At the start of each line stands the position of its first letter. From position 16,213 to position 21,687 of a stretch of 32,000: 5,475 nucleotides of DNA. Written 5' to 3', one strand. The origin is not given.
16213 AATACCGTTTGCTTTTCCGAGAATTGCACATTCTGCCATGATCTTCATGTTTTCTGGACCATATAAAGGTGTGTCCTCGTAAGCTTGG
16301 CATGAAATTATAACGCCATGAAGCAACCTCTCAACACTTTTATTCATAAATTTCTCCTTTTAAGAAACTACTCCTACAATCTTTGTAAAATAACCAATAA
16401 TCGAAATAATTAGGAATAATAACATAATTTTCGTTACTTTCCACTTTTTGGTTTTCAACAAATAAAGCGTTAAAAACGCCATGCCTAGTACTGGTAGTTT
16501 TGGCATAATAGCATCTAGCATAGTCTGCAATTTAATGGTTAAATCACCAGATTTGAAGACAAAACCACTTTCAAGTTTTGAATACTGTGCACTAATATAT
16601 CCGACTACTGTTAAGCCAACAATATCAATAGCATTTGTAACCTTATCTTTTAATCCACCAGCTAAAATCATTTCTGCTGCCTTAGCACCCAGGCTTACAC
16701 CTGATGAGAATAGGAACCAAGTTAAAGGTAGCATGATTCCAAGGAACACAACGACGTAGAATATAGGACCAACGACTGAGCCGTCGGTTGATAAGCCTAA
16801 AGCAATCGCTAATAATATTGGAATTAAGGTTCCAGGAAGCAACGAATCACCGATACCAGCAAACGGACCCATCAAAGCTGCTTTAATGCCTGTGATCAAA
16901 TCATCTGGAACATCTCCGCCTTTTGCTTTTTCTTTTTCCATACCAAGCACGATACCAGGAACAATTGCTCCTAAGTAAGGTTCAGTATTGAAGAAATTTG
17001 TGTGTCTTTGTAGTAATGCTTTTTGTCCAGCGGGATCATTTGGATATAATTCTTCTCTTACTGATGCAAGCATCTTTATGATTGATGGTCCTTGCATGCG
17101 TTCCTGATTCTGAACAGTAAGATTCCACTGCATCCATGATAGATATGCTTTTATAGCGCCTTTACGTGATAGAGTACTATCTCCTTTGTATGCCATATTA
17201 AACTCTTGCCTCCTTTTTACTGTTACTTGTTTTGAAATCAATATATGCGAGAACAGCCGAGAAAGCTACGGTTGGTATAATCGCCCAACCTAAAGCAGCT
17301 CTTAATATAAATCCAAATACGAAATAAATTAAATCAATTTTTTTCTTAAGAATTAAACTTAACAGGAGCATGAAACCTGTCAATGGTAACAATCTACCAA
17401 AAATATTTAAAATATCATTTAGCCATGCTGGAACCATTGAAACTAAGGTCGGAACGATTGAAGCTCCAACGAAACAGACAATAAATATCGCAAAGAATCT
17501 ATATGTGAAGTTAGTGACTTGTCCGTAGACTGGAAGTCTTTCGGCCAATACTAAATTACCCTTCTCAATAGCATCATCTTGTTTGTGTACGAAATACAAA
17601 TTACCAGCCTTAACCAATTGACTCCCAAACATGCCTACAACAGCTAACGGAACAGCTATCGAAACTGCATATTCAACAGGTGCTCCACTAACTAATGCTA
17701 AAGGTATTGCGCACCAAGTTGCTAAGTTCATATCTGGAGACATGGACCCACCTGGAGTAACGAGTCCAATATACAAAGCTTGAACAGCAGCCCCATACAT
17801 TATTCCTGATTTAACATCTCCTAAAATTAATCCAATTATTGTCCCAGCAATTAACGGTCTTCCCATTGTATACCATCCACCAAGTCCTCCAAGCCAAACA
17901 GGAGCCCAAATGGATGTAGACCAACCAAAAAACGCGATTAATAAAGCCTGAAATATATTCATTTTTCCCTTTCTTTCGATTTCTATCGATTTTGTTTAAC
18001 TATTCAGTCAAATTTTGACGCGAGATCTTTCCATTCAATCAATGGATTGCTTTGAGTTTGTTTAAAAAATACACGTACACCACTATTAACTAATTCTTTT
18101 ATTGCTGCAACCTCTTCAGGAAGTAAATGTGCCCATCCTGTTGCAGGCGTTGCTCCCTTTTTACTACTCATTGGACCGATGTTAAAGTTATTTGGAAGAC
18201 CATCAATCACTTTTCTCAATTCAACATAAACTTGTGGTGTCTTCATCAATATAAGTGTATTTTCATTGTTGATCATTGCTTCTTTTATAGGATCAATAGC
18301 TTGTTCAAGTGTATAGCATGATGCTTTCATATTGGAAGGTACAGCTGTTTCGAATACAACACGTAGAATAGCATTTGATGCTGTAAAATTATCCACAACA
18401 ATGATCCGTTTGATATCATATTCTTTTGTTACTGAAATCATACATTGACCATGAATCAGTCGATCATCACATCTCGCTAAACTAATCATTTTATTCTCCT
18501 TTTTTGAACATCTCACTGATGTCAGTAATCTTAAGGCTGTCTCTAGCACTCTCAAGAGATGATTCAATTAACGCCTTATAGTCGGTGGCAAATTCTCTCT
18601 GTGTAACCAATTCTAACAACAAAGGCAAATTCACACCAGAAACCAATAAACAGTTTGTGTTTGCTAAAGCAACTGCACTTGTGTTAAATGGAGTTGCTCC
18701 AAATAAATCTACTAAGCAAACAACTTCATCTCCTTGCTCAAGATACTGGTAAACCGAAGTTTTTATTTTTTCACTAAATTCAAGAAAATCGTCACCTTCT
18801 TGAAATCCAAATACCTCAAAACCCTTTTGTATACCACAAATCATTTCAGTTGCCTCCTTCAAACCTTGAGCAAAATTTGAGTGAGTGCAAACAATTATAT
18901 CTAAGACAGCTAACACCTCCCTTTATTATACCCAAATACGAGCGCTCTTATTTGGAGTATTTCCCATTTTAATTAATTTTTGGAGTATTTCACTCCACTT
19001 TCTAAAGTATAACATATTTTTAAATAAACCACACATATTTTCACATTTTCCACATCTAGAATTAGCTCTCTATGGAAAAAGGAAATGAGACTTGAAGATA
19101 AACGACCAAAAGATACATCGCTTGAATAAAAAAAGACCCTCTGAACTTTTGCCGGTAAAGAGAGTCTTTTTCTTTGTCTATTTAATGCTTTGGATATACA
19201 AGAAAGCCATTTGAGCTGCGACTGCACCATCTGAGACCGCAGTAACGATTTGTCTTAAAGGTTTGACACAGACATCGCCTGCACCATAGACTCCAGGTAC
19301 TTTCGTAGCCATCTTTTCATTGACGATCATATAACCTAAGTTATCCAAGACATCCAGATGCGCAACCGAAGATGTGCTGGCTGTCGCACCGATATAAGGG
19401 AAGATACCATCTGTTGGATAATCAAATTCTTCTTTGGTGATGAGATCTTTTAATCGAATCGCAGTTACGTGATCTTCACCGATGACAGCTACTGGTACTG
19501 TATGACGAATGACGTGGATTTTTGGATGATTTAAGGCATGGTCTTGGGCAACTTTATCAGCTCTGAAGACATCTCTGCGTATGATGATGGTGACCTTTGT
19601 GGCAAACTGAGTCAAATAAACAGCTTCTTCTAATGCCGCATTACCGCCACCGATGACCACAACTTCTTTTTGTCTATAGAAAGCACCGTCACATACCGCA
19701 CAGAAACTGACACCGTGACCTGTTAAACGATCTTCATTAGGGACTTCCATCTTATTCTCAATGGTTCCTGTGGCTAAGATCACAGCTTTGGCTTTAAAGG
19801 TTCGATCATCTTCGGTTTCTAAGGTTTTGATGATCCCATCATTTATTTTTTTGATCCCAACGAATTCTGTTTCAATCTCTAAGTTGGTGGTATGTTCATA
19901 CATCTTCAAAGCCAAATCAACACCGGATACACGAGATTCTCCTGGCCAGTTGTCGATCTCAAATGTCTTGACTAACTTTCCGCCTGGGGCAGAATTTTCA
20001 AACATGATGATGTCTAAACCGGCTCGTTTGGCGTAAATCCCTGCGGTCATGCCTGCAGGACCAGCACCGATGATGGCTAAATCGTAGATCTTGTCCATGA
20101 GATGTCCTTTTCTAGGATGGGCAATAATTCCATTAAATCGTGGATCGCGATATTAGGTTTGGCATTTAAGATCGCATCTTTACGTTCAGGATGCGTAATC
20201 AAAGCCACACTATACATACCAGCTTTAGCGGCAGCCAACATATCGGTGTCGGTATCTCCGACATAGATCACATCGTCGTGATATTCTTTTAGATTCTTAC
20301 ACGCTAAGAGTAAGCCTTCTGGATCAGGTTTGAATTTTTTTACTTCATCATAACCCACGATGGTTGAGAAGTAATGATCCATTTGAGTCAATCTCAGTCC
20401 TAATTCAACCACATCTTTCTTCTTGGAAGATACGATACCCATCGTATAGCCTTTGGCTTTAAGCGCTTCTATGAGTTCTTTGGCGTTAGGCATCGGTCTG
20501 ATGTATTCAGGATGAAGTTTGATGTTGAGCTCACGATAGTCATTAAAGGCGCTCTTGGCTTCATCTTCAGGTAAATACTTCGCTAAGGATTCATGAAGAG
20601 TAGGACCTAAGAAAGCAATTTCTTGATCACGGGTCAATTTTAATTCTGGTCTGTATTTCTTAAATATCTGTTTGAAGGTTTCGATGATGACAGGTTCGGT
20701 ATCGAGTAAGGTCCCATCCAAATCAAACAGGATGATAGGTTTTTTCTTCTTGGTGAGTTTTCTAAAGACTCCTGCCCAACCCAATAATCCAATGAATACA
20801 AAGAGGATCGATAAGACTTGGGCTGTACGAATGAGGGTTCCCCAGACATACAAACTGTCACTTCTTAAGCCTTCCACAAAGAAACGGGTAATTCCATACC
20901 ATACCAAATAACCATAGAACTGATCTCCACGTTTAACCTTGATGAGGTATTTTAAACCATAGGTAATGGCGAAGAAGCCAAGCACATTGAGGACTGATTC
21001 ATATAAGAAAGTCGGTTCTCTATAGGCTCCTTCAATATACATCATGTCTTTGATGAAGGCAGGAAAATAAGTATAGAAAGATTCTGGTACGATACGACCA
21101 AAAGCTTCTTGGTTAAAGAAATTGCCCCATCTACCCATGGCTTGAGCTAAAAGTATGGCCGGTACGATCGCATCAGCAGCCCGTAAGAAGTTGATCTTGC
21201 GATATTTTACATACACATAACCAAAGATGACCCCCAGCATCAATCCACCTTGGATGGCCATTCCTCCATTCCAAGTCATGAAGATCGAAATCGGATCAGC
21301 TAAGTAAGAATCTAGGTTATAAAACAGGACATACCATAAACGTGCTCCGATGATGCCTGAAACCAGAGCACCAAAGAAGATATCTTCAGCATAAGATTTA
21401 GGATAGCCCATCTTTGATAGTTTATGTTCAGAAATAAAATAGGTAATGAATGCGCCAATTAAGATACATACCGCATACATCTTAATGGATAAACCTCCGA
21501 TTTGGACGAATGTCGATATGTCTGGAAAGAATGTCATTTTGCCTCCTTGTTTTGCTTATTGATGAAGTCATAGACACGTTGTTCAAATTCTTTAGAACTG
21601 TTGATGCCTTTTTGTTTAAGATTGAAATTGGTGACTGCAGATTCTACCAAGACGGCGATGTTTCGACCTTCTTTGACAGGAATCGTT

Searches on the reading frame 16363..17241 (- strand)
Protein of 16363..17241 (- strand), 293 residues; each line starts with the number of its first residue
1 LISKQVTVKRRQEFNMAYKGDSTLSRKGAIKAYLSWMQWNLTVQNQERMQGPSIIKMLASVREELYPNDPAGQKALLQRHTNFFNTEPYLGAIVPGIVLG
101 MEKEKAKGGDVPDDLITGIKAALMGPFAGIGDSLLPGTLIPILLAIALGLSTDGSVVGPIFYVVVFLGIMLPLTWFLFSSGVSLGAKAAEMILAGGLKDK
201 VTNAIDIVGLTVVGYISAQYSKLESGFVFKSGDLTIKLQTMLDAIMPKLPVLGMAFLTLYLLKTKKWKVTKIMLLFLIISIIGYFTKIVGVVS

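Call 60: search_protein_families(library=pfam, proteins=[window:16363-17241:-], max_evalue=0.001)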
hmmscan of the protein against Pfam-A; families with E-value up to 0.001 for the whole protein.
window:16363-17241:- (293 aa): 1 family
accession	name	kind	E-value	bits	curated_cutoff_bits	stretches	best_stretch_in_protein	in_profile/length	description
PF03613.19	EIID-AGA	-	5.3e-76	255.7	25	1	24-288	2-264/265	PTS system mannose/fructose/sorbose family IID component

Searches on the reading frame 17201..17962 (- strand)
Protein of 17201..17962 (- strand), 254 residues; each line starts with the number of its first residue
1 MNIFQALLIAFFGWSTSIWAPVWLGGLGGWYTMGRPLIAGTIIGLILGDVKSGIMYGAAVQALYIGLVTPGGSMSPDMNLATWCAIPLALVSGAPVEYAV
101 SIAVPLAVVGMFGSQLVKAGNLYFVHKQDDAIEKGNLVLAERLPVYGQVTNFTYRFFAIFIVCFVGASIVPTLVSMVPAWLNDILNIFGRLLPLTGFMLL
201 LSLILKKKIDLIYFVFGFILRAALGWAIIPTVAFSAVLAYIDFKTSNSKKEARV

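Call 60: search_protein_families(library=pfam, proteins=[window:17201-17962:-], max_evalue=0.001)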
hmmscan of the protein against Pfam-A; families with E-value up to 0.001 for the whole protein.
window:17201-17962:- (254 aa): 1 family
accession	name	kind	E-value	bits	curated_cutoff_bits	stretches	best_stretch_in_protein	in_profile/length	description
PF03609.19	EII-Sor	-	9.6e-56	189.3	26.3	1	3-241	1-233/233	PTS system sorbose-specific iic component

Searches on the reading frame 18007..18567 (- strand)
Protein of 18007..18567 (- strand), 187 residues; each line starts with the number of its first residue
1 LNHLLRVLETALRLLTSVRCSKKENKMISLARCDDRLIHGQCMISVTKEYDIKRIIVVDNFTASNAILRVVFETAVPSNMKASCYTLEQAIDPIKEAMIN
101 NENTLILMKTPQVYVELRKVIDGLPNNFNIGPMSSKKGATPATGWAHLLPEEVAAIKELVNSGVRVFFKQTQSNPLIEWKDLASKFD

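Call 60: search_protein_families(library=pfam, proteins=[window:18007-18567:-], max_evalue=0.001)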
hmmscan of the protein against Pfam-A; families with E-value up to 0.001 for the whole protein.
window:18007-18567:- (187 aa): 1 family
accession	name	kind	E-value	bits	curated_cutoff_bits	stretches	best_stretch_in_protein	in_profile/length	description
PF03830.20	PTSIIB_sorb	-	3e-31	109.2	27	1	28-173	1-145/148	PTS system sorbose subfamily IIB component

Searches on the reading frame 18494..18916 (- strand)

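Call 60: search_protein_families(library=pfam, proteins=[window:18494-18916:-], max_evalue=0.001)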
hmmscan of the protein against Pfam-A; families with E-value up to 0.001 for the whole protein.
window:18494-18916:- (141 aa): 1 family
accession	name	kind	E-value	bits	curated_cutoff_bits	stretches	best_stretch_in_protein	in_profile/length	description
PF03610.21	EIIA-man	-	1.8e-25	89.7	21.4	1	7-119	2-114/116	PTS system fructose IIA component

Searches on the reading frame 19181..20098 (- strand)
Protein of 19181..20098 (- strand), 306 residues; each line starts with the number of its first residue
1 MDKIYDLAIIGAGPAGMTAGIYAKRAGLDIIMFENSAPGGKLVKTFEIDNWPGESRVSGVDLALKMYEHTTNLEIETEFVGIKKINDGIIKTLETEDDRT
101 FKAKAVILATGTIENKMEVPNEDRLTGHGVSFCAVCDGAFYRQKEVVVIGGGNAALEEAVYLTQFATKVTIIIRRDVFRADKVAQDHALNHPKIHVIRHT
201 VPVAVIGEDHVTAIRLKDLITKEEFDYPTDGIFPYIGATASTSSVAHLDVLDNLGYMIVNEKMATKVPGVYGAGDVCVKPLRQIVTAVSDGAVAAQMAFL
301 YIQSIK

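Call 60: search_protein_families(library=pfam, proteins=[window:19181-20098:-], max_evalue=0.001)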
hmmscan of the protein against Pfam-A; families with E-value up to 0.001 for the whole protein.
window:19181-20098:- (306 aa): 13 families
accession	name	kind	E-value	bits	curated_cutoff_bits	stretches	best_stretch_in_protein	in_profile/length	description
PF07992.20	Pyr_redox_2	-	1.2e-45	156.6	26.1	1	5-291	1-291/291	Pyridine nucleotide-disulphide oxidoreductase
PF13738.12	Pyr_redox_3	-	8.5e-21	74.9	30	2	76-274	101-305/305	Pyridine nucleotide-disulphide oxidoreductase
PF00070.33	Pyr_redox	-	3.8e-15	56.6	22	1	146-217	2-80/82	Pyridine nucleotide-disulphide oxidoreductase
PF00890.30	FAD_binding_2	-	9.2e-10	38.7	20.4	1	6-40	1-36/414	FAD binding domain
PF01134.28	GIDA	-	2.5e-09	37.2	22.1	0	67-119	105-158/391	Glucose inhibited division protein A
PF03486.20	HI0933_like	-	1.1e-08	35.2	50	1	6-42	2-39/244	HI0933-like protein Rossmann domain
PF01946.23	Thi4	-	4.5e-07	29.8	26.2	0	6-40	19-55/235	Thi4 family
PF01266.30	DAO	-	3.1e-06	27.4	27.9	0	6-39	1-35/353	FAD dependent oxidoreductase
PF13454.12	NAD_binding_9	-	1.1e-05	26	21.8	0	68-112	112-154/155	FAD-NAD(P)-binding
PF13450.12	NAD_binding_8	-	1.7e-05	25.4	21.9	1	9-41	1-34/68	NAD(P)-binding Rossmann-like domain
PF12831.13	FAD_oxidored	-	5.8e-05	23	27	1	6-42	1-38/416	FAD dependent oxidoreductase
PF13434.12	Lys_Orn_oxgnase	-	0.00091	18.9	21.3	0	94-179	139-226/339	L-lysine 6-monooxygenase/L-ornithine 5-monooxygenase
PF01494.25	FAD_binding_3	-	0.00096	18.9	22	0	6-36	3-33/349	FAD binding domain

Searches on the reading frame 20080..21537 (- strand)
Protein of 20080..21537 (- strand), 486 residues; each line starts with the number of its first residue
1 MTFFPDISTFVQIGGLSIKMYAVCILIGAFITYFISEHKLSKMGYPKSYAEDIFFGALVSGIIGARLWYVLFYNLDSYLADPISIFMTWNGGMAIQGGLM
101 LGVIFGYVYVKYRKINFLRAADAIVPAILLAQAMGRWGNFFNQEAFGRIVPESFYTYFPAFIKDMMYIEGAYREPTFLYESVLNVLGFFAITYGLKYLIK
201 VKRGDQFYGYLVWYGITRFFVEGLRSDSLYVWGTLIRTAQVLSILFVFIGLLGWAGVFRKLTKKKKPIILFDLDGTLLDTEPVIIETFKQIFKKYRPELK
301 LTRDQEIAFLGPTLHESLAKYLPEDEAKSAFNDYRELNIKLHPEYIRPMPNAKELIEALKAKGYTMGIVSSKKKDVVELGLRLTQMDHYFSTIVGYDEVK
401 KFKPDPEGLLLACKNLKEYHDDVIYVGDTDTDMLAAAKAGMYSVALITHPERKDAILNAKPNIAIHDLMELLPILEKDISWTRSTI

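Call 60: search_protein_families(library=pfam, proteins=[window:20080-21537:-], max_evalue=0.001)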
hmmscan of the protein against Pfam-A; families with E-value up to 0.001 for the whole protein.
window:20080-21537:- (486 aa): 5 families
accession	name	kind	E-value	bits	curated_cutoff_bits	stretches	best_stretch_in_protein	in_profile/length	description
PF01790.23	LGT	-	3.4e-63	213.6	24.9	1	10-254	3-238/240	Prolipoprotein diacylglyceryl transferase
PF13419.12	HAD_2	-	2e-48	165.3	23.8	1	269-445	1-177/178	Haloacid dehalogenase-like hydrolase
PF00702.32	Hydrolase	-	1e-28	101.5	26.4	1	268-440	3-191/191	haloacid dehalogenase-like hydrolase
PF12710.13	HAD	-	8.7e-08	33.2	27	1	269-435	1-187/189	haloacid dehalogenase-like hydrolase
PF13242.12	Hydrolase_like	-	2.2e-06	27.9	22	1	403-470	4-74/75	HAD-hyrolase-like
